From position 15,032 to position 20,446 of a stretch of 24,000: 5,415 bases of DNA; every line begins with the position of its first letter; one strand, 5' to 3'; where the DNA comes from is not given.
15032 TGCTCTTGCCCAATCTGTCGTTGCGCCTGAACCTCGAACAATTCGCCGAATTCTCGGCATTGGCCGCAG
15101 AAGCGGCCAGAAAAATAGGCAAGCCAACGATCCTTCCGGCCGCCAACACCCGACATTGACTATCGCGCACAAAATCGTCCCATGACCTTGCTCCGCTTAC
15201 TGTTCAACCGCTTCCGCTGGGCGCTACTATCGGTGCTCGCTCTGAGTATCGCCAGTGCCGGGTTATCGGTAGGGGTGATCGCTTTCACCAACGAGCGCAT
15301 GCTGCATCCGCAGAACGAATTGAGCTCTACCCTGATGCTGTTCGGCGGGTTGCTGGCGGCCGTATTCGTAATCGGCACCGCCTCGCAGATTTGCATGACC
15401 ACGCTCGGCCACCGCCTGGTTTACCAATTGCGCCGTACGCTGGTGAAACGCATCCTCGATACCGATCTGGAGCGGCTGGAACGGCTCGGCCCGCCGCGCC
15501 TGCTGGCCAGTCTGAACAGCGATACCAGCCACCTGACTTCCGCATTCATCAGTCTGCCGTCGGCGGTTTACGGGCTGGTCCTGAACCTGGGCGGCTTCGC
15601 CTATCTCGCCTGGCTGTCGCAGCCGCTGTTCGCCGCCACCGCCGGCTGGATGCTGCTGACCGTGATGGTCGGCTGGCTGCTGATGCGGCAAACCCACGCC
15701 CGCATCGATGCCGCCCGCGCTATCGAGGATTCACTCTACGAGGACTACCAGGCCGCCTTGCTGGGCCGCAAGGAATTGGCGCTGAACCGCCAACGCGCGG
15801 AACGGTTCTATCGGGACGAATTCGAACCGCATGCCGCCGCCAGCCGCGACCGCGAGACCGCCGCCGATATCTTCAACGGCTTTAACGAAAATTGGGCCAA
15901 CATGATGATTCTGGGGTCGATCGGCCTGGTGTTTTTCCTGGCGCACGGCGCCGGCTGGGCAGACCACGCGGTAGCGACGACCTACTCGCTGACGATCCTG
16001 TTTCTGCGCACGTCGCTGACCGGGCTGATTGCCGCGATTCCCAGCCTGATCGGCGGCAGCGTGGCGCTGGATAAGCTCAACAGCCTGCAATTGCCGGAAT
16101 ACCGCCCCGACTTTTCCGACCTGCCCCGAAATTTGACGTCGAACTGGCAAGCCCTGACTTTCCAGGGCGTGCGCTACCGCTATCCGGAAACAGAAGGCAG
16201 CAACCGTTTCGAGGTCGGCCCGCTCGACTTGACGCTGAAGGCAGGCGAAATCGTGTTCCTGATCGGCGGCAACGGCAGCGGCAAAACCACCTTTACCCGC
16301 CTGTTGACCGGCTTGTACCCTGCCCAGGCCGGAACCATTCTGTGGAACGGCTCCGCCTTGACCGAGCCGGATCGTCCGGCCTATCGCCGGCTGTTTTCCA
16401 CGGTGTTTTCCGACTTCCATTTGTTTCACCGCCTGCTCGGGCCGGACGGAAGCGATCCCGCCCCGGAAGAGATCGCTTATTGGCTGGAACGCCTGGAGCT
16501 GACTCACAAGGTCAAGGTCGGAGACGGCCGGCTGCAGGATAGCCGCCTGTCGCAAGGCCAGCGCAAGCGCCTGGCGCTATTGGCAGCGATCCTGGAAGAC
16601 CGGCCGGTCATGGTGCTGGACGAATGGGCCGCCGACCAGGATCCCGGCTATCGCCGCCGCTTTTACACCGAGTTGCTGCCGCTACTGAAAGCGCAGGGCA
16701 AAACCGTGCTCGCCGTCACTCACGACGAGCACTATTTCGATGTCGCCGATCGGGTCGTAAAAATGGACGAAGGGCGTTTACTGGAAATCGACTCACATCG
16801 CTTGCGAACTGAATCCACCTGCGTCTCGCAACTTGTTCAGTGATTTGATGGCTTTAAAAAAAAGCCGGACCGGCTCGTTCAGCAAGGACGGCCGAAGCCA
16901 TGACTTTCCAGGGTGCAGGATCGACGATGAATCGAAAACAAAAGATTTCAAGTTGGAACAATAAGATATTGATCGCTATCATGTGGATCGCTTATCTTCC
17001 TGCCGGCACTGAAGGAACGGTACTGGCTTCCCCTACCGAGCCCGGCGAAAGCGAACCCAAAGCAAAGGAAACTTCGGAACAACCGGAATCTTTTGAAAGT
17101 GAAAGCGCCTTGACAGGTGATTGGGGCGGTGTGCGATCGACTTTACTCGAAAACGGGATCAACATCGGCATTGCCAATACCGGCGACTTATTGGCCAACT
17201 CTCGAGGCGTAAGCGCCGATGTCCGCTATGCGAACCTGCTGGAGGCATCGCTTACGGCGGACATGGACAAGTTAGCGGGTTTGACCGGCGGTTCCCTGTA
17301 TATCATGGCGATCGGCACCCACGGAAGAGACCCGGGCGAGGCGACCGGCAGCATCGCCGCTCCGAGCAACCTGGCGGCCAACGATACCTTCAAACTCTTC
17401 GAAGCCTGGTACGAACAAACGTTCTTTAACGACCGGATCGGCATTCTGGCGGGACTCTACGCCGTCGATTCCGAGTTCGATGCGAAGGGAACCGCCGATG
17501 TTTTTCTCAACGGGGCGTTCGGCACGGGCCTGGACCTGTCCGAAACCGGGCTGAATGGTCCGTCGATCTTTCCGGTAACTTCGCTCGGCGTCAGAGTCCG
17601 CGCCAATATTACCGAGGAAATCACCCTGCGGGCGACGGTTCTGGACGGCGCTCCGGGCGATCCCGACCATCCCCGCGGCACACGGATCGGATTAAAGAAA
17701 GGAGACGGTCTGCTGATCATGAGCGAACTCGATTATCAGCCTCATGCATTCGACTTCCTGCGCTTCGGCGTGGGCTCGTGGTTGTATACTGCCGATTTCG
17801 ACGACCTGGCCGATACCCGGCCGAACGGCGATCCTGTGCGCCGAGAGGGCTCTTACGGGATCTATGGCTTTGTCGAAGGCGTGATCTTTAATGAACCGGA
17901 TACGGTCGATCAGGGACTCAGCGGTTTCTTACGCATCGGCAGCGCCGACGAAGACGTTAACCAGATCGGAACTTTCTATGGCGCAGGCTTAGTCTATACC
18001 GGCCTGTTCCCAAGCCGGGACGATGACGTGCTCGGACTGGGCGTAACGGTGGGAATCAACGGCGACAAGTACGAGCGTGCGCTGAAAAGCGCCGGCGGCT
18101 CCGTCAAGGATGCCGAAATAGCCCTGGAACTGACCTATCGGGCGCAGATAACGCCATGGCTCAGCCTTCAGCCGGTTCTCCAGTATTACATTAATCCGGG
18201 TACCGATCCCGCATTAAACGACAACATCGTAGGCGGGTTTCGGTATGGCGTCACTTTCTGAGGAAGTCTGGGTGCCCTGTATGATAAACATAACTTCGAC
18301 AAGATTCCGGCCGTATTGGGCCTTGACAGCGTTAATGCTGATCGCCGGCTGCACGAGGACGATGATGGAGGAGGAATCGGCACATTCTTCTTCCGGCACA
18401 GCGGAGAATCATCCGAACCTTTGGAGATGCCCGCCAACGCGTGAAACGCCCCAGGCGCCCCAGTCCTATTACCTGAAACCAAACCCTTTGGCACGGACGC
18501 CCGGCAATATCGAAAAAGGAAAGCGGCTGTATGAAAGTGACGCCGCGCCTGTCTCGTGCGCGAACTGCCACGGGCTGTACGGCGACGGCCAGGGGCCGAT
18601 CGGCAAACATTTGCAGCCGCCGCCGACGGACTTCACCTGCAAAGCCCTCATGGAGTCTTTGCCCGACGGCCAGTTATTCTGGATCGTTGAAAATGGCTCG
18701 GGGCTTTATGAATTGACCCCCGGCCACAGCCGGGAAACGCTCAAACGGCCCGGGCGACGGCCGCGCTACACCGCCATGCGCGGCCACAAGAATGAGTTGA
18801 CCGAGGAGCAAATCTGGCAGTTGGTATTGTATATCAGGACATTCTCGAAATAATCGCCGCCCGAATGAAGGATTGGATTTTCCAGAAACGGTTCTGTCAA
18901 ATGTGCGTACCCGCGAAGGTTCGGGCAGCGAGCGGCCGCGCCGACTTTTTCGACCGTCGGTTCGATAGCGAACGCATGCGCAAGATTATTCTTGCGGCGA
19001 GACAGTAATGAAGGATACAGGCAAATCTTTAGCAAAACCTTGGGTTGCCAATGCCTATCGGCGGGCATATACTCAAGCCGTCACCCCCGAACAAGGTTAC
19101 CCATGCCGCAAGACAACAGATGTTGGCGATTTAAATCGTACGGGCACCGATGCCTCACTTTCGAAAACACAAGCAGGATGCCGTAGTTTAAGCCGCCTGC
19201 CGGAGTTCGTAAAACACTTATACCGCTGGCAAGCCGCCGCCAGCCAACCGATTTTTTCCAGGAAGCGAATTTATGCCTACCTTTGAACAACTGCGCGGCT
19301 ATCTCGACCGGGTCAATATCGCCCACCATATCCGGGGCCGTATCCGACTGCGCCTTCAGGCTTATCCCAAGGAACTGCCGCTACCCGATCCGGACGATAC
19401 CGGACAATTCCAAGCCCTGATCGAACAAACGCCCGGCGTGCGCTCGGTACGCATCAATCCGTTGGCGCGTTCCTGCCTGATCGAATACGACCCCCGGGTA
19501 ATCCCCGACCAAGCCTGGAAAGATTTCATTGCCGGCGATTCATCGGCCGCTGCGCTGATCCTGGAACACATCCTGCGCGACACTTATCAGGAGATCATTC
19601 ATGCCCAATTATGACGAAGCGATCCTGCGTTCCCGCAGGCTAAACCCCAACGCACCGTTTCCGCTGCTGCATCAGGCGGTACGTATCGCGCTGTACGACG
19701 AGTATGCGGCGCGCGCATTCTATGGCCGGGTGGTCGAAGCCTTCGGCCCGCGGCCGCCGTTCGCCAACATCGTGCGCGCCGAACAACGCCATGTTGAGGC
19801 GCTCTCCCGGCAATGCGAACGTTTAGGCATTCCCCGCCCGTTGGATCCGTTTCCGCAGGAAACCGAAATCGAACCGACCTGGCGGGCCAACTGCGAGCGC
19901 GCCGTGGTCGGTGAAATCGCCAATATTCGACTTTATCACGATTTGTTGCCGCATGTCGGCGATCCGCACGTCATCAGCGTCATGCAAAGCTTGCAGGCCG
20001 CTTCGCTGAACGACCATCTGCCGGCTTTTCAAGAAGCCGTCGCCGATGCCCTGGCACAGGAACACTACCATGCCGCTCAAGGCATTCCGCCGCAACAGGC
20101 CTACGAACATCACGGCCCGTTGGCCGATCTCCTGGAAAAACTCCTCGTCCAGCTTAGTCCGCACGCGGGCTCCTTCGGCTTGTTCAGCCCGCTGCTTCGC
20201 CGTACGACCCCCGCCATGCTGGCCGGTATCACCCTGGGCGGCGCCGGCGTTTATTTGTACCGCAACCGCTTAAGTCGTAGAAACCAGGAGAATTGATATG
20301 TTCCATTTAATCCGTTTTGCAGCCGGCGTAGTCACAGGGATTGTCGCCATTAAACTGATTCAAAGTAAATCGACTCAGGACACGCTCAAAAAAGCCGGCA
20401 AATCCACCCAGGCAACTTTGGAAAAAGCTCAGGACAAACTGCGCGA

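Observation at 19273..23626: Six-gene, translationally coupled operon built around a P1B-6 (SCA-motif) ATPase: a ferrosome-type (fez-like) membrane-bounded iron storage system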

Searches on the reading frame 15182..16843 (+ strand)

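Call 25: search_protein_families(library=pfam, proteins=[window:15182-16843:+], max_evalue=0.001)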
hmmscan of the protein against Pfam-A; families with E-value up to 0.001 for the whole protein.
window:15182-16843:+ (553 aa): 5 families
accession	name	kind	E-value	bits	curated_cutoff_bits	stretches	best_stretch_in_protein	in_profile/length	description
PF00005.33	ABC_tran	-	3.7e-27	96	25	1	347-483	3-136/137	ABC transporter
PF13304.12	AAA_21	-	1.5e-09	38.8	27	1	454-515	236-299/304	AAA domain, putative AbiEii toxin, Type IV TA system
PF00664.28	ABC_membrane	-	4.8e-09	36.7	28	1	37-173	31-167/274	ABC transporter transmembrane region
PF13191.12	AAA_16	-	1.9e-07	32.2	32.6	1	355-486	24-147/167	AAA ATPase domain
PF02463.25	SMC_N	-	4.4e-05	23.4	40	0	451-529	132-212/220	RecF/RecN/SMC N terminal domain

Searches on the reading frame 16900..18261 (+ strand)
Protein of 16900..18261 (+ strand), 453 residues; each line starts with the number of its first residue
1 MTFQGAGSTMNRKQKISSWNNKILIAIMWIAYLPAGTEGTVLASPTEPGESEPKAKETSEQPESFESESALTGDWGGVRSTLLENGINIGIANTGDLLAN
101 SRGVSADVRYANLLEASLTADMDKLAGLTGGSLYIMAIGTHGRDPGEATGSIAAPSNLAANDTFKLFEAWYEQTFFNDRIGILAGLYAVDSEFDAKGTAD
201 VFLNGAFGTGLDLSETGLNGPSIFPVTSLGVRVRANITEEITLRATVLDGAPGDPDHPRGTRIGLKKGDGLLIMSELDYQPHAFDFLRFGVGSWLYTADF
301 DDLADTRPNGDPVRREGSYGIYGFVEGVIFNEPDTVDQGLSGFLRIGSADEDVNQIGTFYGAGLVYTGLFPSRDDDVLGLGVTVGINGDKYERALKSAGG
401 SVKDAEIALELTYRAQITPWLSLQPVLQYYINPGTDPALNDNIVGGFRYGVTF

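Call 3: search_protein_families(library=pfam, proteins=[window:16900-18261:+], max_evalue=0.1)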
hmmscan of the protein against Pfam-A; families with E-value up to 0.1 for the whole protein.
window:16900-18261:+ (453 aa): 1 family
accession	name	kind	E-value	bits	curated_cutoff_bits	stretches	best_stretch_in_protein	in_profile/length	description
PF04966.18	OprB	-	2.6e-61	208.5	22.9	1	107-453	3-372/372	Carbohydrate-selective porin, OprB family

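Call 4: search_protein_families(library=ncbifam, proteins=[window:16900-18261:+], max_evalue=0.1)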
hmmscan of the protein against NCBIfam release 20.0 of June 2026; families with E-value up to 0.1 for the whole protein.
window:16900-18261:+ (453 aa): 1 family
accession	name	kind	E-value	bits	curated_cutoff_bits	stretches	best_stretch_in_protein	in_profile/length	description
NF051888.1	porinAaxAChlmd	equivalog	0.0095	15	600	1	331-438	323-425/440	porin AaxA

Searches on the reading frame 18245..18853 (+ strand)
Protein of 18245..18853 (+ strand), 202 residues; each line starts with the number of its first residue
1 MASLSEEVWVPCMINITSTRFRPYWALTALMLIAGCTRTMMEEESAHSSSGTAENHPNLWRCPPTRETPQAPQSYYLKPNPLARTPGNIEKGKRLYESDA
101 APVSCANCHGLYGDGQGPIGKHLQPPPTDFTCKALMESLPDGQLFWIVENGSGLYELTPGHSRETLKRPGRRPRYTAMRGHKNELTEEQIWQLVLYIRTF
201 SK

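Call 3: search_protein_families(library=pfam, proteins=[window:18245-18853:+], max_evalue=0.1)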
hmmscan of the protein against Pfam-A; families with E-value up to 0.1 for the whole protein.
window:18245-18853:+ (202 aa): 2 families
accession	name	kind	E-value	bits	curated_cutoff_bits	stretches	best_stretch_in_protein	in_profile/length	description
PF00034.26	Cytochrom_C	-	2.2e-09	38.9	21.3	1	89-199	1-88/90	Cytochrome c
PF13442.11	Cytochrome_CBB3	-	2.2e-07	31.5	27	1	88-197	2-68/68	Cytochrome C oxidase, cbb3-type, subunit III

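Call 4: search_protein_families(library=ncbifam, proteins=[window:18245-18853:+], max_evalue=0.1)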
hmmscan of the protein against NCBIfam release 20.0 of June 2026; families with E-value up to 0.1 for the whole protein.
window:18245-18853:+ (202 aa): 4 families
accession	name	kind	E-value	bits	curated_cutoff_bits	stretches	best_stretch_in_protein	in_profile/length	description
NF033864.1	cytochrome579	equivalog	2.5e-11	43.6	280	1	81-155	41-112/179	cytochrome 579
NF011054.0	PRK14486.1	equivalog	2e-08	34.1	447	1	78-199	204-289/294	putative bifunctional cbb3-type cytochrome c oxidase subunit II/cytochrome c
NF052248.1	SorU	equivalog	0.002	18.4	100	1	92-123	1-32/72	SorU family sulfite dehydrogenase c-type cytochrome subunit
NF050122.1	bc1_QcrC_actin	exception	0.035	13.4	200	0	86-116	38-63/253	cytochrome bc1 complex diheme cytochrome c subunit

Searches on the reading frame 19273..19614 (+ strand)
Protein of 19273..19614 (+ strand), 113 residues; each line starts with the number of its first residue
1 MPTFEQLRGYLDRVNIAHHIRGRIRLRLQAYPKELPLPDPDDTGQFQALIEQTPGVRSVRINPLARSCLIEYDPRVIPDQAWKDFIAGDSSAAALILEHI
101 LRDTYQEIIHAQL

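Call 3: search_protein_families(library=pfam, proteins=[window:19273-19614:+], max_evalue=0.1)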
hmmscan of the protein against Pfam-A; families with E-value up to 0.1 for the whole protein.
window:19273-19614:+ (113 aa): 2 families
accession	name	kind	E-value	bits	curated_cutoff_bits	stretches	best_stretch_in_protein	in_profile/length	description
PF19991.5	HMA_2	-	7e-07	29.7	30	1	13-81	7-70/154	Heavy metal associated domain 2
PF00403.32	HMA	-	0.021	15.6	24.8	1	49-76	19-46/62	Heavy-metal-associated domain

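Call 4: search_protein_families(library=ncbifam, proteins=[window:19273-19614:+], max_evalue=0.1)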
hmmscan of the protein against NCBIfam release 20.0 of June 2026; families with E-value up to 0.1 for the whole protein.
window:19273-19614:+ (113 aa): 0 families

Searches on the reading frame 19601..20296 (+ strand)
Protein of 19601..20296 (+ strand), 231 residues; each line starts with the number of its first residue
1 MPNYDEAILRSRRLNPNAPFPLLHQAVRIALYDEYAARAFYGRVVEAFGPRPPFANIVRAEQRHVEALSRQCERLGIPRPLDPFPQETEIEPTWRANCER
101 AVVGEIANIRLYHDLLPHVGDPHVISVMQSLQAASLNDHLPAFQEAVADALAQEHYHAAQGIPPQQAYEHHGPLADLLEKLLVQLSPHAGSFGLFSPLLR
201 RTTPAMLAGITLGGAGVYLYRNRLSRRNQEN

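Call 3: search_protein_families(library=pfam, proteins=[window:19601-20296:+], max_evalue=0.1)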
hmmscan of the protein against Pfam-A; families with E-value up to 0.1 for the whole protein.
window:19601-20296:+ (231 aa): 1 family
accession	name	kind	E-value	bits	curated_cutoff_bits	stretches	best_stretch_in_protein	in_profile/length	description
PF09968.15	DUF2202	-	0.0064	16.7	22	1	33-80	11-57/162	Uncharacterized protein domain (DUF2202)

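Call 4: search_protein_families(library=ncbifam, proteins=[window:19601-20296:+], max_evalue=0.1)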
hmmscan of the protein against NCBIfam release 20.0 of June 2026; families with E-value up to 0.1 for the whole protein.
window:19601-20296:+ (231 aa): 0 families

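Call 49: find_homologous_proteins(query=window:19601-20296:+, max_evalue=0.00001)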
Query window:19601-20296:+ (231 aa): 162 proteins with E <= 0.00001 among 1167 candidates; the best 120 are listed.
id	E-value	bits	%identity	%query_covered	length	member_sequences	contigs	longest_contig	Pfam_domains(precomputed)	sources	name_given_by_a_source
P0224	2.8e-150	516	100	100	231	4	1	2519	-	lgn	-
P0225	1.9e-127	442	84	100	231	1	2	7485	-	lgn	-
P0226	1.2e-126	439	85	100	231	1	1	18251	-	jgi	jgi:hypothetical protein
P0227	1.7e-126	439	84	100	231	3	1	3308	-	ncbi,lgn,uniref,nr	ncbi:ferritin-like domain-containing protein [Methylomonas rivi]|uniref:Ferritin n=1 Tax=Methylomona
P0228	5.6e-125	434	83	100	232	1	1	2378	-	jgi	-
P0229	2.1e-113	396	75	100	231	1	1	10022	-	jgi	-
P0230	6.2e-111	388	74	100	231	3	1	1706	-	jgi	jgi:hypothetical protein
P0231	5.7e-109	381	73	100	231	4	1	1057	-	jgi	jgi:hypothetical protein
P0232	6.8e-106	371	71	100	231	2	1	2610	PF09968.15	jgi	jgi:rubrerythrin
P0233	4.5e-103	362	72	100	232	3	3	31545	-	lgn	-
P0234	1.8e-101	357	80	89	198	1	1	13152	-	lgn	-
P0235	1.4e-99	351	69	100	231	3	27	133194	-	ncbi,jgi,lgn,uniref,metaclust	ncbi:ferritin-like domain-containing protein [Methylobacter sp.]|uniref:ferritin-like domain-contain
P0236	3.5e-98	346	67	100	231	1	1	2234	-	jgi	jgi:hypothetical protein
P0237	4.6e-98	346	70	100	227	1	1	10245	-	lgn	-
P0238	3.3e-97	343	65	100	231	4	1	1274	PF09968.15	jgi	-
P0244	2.7e-95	337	64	100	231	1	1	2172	PF09968.15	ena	-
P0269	1.4e-90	321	65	100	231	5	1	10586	PF09968.15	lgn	-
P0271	1.6e-90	321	66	100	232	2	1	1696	PF09968.15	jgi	jgi:hypothetical protein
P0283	2.7e-87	310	65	97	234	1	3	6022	PF09968.15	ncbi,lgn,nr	ncbi:MAG: ferritin [Dechloromonas sp.]|nr:MAG: ferritin [Dechloromonas sp.]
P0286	9.5e-86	305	61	97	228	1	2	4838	PF09968.15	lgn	-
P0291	3.7e-85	303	64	97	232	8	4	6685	PF09968.15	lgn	-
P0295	1.3e-84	302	65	97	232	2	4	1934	PF09968.15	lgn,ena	-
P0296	1.8e-84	301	64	97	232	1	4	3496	PF09968.15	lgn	-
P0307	1.9e-82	295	62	96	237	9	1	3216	PF09968.15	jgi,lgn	-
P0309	5.6e-82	293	61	97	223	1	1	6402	PF09968.15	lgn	-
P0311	7.7e-82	293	64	97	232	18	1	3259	PF09968.15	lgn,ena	-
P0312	1.0e-81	292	63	89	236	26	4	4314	PF09968.15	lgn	-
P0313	1.1e-81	292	58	100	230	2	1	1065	PF09968.15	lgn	-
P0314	1.3e-81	292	61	96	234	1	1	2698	PF09968.15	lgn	-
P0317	3.1e-81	291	63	97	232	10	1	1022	PF09968.15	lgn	-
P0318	5.8e-81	290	62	97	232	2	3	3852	PF09968.15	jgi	-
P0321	1.1e-80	289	61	97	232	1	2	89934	PF09968.15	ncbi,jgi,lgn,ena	-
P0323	1.8e-80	288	60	97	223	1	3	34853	PF09968.15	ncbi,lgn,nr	ncbi:MAG: ferritin [Burkholderiaceae bacterium]|nr:ferritin [Burkholderiaceae bacterium]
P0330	8.4e-79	283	60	96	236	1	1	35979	PF09968.15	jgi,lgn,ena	-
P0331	1.3e-78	282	60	96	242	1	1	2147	PF09968.15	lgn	-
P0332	1.7e-78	282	59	96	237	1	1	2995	PF09968.15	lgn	-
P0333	2.0e-78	281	58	100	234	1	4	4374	PF09968.15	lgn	-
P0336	4.3e-78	280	59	96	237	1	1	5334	PF09968.15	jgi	-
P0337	5.4e-78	280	59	88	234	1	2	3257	PF09968.15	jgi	jgi:rubrerythrin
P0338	8.2e-78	279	58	100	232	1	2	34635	PF09968.15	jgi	jgi:hypothetical protein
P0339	1.4e-77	279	60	88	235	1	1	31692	PF09968.15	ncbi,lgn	-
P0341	1.8e-77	278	57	97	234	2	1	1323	PF09968.15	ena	-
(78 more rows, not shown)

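Call 59: predict_structure(alignment_id=A3)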
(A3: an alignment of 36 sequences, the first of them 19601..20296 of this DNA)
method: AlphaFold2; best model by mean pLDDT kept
length: 231 residues; sequences in the alignment: 36
mean_pLDDT: 81.6   pTM: 0.69
mean pLDDT of the five models: 81.6, 81.4, 81.0, 79.6, 78.9
residues with pLDDT >= 90: 141; 70-90: 23; 50-70: 33; < 50: 34
segments of 3 or more residues with pLDDT < 50: 170-175, 185-199, 201-203, 227-231
pLDDT, mean of each block of 10 residues (from residue 1): 84 94 97 98 94 95 98 96 92 95 98 97 98 98 97 87 70 51 49 46 48 53 49 36
secondary structure, 60 per line:
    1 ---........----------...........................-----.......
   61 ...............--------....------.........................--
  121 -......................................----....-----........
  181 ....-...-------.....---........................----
elements in order: H4-11 H22-48 H54-75 H84-87 H94-118 H122-159 H164-167 H173-184 H196-200 H204-227

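Call 61: fold_search(model_id=the predicted structure, library=pdb)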
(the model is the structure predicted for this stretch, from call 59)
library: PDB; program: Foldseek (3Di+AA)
matches with E <= 10: 888; with E <= 0.001: 2
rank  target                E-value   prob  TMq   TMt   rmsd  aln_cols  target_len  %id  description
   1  3q4n_B                6.9e-04  1.00  0.50  0.66   5.9       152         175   17  Crystal structure of hypothetical protein MJ0754 from Methanococcus jannaschii DSM 2661 (released 2011-05-18)
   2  3q4r                  7.7e-04  1.00  0.49  0.66   4.2       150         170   19  Crystal Structure of a deletion mutant(11-185) of hypothetical protein MJ0754 with Zn2+ (released 2011-05-18)
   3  2ib0_A                1.5e-03  1.00  0.48  0.76   2.5       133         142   15  Crystal structure of a conserved hypothetical protein, rv2844, from Mycobacterium tuberculosis (released 2006-09-26)
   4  8w1e_B                3.1e-03  1.00  0.42  0.55   5.1       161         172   17  Crystal Structure of DPS-like protein PA4880 from Pseudomonas aeruginosa (dodecamer) (released 2024-05-29)
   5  2vzb_B                3.3e-03  1.00  0.49  0.66   6.2       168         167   15  A Dodecameric Thioferritin in the Bacterial Domain, Characterization of the Bacterioferritin-Related Protein from Bact (released 2009-11-17)
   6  8w1e_G                3.4e-03  1.00  0.49  0.66   2.6       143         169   17  Crystal Structure of DPS-like protein PA4880 from Pseudomonas aeruginosa (dodecamer) (released 2024-05-29)
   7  9bxp_A                3.4e-03  1.00  0.50  0.72   2.8       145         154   18  Nanoparticle Crystal Structure of a Thermostabilized Mutant of an As-Isolated FtnA (Ferritin) from Pseudomonas aerugin (released 2025-11-26)
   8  8w1d                  4.0e-03  1.00  0.43  0.63   5.5       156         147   17  CRYSTAL STRUCTURE OF DPS-LIKE PROTEIN PA4880 FROM PSEUDOMONAS AERUGINOSA (DIMERIC FORM) (released 2024-05-29)
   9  2ib0_B                4.2e-03  1.00  0.48  0.80   2.5       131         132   15  Crystal structure of a conserved hypothetical protein, rv2844, from Mycobacterium tuberculosis (released 2006-09-26)
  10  1nf4_A                4.4e-03  1.00  0.47  0.62   6.3       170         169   15  X-Ray Structure of the Desulfovibrio desulfuricans bacterioferritin: the diiron site in different states (reduced stru (released 2003-04-01)
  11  2vzb_A                4.9e-03  1.00  0.49  0.65   6.2       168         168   15  A Dodecameric Thioferritin in the Bacterial Domain, Characterization of the Bacterioferritin-Related Protein from Bact (released 2009-11-17)
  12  8w1e_F                5.6e-03  1.00  0.49  0.66   2.6       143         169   17  Crystal Structure of DPS-like protein PA4880 from Pseudomonas aeruginosa (dodecamer) (released 2024-05-29)
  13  8w1e_D                5.6e-03  1.00  0.42  0.56   5.0       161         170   17  Crystal Structure of DPS-like protein PA4880 from Pseudomonas aeruginosa (dodecamer) (released 2024-05-29)
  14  3q4n_A                5.9e-03  1.00  0.51  0.68   4.2       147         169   17  Crystal structure of hypothetical protein MJ0754 from Methanococcus jannaschii DSM 2661 (released 2011-05-18)
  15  9h1u_M                6.2e-03  1.00  0.44  0.63   4.1       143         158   13  Cryo-EM structure of Heterooligomeric Bacterioferritin (released 2025-10-29)
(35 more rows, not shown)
